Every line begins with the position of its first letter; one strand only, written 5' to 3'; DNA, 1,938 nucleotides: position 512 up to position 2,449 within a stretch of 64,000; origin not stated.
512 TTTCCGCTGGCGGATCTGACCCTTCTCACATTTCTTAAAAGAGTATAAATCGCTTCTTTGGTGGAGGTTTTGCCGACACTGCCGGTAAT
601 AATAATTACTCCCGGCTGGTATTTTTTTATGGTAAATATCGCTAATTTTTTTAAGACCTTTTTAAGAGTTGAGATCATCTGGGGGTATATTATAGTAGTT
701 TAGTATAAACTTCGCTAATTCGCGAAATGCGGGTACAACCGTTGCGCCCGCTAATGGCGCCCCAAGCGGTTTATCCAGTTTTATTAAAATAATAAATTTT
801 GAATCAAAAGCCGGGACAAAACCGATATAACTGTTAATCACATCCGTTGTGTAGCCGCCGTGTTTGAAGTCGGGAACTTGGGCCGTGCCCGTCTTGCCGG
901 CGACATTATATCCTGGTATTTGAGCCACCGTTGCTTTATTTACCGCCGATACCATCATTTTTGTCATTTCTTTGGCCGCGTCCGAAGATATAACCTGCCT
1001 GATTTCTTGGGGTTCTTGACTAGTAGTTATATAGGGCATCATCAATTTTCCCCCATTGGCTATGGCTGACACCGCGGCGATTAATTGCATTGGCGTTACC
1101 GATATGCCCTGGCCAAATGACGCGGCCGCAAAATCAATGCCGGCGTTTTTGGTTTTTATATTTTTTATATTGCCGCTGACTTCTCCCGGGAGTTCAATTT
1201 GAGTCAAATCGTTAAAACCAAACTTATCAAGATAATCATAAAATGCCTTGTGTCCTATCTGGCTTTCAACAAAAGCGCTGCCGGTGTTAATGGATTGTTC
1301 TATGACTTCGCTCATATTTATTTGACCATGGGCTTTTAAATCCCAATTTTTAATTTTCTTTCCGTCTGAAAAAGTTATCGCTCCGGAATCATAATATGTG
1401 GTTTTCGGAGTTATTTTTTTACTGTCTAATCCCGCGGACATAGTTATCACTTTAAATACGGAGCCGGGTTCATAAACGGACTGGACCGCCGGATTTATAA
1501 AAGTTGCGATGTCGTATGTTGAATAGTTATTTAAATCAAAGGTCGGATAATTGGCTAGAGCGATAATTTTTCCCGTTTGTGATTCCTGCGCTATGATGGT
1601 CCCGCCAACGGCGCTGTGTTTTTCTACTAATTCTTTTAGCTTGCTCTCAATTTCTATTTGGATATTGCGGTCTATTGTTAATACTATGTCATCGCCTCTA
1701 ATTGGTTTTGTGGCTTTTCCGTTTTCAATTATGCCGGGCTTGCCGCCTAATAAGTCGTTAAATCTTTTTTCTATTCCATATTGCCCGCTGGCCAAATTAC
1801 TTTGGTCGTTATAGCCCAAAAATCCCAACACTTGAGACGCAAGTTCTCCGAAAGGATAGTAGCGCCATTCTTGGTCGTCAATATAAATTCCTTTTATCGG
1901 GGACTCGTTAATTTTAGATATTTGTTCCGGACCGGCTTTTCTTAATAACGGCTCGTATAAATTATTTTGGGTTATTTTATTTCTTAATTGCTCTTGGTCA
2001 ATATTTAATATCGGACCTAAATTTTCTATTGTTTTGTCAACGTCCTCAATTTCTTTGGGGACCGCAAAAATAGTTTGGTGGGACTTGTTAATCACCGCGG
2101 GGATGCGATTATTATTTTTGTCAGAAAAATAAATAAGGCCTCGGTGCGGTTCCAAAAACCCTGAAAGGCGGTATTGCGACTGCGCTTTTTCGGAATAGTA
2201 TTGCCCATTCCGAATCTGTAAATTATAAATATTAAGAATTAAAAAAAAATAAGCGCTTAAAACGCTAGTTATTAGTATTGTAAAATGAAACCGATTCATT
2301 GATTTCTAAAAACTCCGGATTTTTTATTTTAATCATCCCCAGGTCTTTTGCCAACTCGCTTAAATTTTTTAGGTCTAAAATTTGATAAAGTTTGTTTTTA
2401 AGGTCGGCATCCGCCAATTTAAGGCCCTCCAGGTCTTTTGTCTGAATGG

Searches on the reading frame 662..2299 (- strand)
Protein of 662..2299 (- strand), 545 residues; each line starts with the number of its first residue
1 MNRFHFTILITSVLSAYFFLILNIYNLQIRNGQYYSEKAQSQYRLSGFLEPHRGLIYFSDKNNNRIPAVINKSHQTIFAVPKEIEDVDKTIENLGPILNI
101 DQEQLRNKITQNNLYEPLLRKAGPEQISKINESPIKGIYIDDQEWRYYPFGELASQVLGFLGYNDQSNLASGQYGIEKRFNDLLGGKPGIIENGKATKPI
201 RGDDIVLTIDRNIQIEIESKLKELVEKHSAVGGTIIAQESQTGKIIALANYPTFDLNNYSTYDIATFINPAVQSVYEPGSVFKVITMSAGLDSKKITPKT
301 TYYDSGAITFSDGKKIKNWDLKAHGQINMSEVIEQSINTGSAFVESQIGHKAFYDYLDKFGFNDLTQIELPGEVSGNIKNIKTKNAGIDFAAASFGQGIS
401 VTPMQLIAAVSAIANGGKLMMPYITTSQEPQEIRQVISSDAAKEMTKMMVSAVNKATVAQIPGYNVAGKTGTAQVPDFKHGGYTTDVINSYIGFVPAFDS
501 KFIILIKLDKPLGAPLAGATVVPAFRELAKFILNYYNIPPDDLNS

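Call 9: search_protein_families(library=pfam, proteins=[window:662-2299:-])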
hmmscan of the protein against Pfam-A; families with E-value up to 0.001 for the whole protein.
window:662-2299:- (545 aa): 2 families
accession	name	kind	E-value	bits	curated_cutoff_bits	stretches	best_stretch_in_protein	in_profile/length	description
PF00905.27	Transpeptidase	-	1.4e-68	231.8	22.1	1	233-527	1-296/299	Penicillin binding protein transpeptidase domain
PF03717.20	PBP_dimer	-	2.3e-15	57.9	24.4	1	50-191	3-165/180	Penicillin-binding Protein dimerisation domain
